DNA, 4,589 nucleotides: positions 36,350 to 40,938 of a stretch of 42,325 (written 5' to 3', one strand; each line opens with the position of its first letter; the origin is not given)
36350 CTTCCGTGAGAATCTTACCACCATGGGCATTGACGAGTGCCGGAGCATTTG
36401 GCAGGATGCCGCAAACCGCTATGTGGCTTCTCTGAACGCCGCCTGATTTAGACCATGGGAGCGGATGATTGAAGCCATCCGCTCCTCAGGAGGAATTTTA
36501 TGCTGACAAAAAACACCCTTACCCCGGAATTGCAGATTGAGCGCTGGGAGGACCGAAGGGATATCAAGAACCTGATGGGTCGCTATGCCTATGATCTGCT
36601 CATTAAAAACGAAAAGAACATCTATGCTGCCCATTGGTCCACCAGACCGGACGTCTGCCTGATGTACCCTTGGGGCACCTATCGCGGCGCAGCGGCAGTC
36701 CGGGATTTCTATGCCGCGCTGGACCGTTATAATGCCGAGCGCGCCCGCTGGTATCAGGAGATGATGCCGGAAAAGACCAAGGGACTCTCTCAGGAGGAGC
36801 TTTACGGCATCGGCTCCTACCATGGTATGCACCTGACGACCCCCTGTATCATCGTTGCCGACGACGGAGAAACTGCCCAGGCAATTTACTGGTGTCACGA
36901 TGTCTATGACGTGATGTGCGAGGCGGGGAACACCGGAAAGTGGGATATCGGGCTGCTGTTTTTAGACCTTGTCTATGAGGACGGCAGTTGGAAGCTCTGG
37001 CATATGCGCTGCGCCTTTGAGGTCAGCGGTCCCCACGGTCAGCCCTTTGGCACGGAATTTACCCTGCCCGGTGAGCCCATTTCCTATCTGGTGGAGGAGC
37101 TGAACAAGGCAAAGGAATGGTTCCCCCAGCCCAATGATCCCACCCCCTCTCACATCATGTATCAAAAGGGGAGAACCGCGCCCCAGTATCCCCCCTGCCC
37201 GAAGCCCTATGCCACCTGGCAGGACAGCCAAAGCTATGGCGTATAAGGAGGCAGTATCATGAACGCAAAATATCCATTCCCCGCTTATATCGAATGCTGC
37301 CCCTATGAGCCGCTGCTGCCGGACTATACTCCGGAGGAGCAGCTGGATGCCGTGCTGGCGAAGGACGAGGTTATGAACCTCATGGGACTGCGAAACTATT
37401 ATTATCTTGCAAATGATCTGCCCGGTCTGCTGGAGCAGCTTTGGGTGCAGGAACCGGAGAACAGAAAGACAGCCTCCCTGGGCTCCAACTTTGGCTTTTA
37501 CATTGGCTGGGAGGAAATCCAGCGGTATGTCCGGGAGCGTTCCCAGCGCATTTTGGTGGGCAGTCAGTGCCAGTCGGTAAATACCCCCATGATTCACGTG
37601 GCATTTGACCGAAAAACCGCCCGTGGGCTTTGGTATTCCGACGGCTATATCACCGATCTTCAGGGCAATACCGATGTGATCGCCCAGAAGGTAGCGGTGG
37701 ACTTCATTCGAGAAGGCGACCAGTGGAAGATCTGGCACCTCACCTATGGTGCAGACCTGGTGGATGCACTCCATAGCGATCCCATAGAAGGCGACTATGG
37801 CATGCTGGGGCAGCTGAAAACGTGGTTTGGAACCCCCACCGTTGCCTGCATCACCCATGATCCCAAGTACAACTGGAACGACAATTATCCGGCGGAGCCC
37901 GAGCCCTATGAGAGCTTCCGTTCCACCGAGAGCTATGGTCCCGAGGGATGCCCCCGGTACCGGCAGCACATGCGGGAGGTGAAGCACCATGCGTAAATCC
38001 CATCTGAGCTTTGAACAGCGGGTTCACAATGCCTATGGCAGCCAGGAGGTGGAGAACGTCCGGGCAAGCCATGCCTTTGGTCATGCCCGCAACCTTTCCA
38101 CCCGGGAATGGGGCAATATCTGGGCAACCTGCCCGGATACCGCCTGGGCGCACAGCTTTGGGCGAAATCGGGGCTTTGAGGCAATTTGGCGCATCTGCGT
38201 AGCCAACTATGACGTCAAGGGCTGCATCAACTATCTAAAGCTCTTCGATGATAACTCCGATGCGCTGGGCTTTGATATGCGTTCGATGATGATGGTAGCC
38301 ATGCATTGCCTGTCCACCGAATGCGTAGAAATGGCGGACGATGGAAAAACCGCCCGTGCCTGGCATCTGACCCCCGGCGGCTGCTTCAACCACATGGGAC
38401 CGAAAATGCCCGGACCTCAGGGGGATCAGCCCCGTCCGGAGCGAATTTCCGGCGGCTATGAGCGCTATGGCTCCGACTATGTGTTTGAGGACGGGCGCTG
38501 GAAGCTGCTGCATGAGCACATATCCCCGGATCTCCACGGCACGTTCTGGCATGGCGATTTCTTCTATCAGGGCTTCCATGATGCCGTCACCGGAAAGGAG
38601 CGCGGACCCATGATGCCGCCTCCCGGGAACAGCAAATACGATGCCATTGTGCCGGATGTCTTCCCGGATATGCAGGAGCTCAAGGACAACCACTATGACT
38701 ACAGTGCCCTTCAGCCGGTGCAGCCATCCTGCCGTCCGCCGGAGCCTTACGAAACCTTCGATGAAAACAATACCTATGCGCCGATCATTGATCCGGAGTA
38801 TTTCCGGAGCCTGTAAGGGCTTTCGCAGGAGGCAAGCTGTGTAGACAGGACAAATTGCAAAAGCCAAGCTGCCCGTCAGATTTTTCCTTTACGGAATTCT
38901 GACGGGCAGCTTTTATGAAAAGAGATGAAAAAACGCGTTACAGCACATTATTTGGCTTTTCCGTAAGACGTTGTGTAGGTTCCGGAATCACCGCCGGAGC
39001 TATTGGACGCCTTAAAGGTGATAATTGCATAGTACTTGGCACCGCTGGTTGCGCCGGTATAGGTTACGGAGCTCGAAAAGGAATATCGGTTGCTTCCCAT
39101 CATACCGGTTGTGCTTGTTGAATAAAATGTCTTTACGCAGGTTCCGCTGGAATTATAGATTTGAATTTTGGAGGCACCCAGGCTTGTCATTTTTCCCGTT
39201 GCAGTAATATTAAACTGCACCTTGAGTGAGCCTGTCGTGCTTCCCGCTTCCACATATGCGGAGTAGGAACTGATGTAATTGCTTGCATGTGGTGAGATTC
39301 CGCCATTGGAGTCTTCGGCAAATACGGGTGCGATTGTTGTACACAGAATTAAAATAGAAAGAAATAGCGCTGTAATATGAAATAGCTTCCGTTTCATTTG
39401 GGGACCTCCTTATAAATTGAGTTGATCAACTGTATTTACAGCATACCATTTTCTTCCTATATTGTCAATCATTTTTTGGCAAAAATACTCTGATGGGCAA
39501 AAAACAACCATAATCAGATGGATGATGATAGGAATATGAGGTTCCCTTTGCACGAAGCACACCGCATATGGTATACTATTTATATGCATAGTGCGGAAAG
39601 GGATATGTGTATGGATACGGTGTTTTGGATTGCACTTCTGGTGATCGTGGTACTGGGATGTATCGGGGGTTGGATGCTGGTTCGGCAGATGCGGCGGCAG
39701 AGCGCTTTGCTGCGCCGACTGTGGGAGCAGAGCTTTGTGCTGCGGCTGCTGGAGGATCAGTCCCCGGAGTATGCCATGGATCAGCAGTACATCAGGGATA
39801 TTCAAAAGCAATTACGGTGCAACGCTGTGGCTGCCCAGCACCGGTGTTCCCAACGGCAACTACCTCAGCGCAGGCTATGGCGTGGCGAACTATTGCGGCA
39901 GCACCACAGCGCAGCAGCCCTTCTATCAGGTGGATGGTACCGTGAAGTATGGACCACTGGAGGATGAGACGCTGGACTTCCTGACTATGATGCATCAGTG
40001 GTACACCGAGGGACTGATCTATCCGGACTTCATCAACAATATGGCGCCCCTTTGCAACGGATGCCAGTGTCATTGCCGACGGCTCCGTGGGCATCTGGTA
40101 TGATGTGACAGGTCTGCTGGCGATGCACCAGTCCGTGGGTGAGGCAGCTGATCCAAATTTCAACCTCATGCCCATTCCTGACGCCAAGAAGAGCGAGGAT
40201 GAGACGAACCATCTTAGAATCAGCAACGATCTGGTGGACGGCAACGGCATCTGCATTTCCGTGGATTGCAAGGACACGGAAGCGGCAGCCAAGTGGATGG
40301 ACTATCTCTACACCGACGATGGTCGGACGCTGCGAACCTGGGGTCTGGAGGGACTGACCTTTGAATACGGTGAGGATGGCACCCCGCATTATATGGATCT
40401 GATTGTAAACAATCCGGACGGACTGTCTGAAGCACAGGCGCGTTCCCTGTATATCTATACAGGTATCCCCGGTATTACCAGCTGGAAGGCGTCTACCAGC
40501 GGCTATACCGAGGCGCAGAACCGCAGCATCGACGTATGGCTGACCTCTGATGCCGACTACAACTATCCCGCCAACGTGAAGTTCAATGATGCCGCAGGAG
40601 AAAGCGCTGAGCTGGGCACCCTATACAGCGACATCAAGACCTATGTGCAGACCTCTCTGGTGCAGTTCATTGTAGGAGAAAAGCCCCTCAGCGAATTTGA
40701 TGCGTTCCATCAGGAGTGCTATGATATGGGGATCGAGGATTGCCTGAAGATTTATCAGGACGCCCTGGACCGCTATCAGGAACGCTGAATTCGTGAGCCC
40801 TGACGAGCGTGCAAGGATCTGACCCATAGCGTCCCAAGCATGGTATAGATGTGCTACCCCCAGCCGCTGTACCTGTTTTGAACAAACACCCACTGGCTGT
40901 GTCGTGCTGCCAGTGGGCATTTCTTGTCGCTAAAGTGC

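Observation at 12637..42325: Five-fold iterated module of orphan solute-binding lipoprotein, NTF2/SnoaL-like paralogs and a dedicated regulator, with no importer membrane components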

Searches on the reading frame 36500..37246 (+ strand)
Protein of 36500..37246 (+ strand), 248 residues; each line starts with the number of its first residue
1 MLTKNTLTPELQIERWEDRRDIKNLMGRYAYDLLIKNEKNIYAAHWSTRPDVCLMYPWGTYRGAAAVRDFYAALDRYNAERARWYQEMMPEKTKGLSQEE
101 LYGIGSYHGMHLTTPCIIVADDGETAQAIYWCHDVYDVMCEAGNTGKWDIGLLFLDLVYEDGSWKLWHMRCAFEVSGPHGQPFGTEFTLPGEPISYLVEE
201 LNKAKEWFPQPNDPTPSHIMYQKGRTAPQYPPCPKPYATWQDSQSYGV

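Call 4: search_protein_families(library=pfam, proteins=[window:36500-37246:+], max_evalue=0.1)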
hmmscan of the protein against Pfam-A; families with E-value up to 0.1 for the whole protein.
window:36500-37246:+ (248 aa): 2 families
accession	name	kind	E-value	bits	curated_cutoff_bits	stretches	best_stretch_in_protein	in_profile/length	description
PF13577.12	SnoaL_4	-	1.9e-06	28.3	24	1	15-170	2-126/126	SnoaL-like domain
PF12680.13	SnoaL_2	-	0.064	14.3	27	0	49-103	21-75/102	SnoaL-like domain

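Call 46: search_protein_families(library=ncbifam, proteins=[window:36500-37246:+], max_evalue=0.01)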
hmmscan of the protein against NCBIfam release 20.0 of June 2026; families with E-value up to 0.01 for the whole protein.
window:36500-37246:+ (248 aa): 0 families

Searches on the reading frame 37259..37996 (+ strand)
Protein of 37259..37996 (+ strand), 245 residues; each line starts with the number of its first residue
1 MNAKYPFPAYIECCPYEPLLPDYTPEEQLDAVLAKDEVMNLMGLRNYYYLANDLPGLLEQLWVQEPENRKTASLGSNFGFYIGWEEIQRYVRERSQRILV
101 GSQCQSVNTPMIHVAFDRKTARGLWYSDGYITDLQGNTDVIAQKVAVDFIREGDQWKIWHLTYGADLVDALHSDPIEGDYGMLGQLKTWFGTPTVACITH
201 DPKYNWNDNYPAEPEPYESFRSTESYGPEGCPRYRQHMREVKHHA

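Call 4: search_protein_families(library=pfam, proteins=[window:37259-37996:+], max_evalue=0.1)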
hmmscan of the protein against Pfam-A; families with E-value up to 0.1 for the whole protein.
window:37259-37996:+ (245 aa): 1 family
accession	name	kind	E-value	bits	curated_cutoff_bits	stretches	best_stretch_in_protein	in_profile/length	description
PF13577.12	SnoaL_4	-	7e-06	26.5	24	1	57-162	27-126/126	SnoaL-like domain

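Call 46: search_protein_families(library=ncbifam, proteins=[window:37259-37996:+], max_evalue=0.01)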
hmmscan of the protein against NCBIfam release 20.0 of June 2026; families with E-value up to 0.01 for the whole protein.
window:37259-37996:+ (245 aa): 0 families

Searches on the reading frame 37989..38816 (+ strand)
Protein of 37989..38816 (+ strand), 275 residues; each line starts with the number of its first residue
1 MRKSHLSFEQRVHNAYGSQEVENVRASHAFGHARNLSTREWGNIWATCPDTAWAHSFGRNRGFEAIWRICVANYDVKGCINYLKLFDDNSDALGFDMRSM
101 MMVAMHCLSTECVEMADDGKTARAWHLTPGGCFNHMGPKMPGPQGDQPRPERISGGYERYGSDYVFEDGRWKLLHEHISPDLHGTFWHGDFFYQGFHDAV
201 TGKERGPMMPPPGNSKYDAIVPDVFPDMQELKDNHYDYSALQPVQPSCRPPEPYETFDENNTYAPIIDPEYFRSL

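Call 4: search_protein_families(library=pfam, proteins=[window:37989-38816:+], max_evalue=0.1)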
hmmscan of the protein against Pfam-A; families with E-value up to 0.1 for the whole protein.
window:37989-38816:+ (275 aa): 1 family
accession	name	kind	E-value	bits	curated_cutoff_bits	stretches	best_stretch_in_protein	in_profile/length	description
PF13577.12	SnoaL_4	-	0.021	15.3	24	1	96-174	65-123/126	SnoaL-like domain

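Call 46: search_protein_families(library=ncbifam, proteins=[window:37989-38816:+], max_evalue=0.01)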
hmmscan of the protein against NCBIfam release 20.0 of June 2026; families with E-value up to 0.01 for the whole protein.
window:37989-38816:+ (275 aa): 0 families

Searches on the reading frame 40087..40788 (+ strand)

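Call 5: search_protein_families(library=pfam, proteins=[window:40087-40788:+], max_evalue=0.1)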
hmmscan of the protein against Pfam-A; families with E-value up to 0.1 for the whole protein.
window:40087-40788:+ (233 aa): 1 family
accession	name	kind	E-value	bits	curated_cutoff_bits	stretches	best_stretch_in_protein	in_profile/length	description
PF13416.11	SBP_bac_8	-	0.048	13.9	27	1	22-79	204-248/279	Bacterial extracellular solute-binding protein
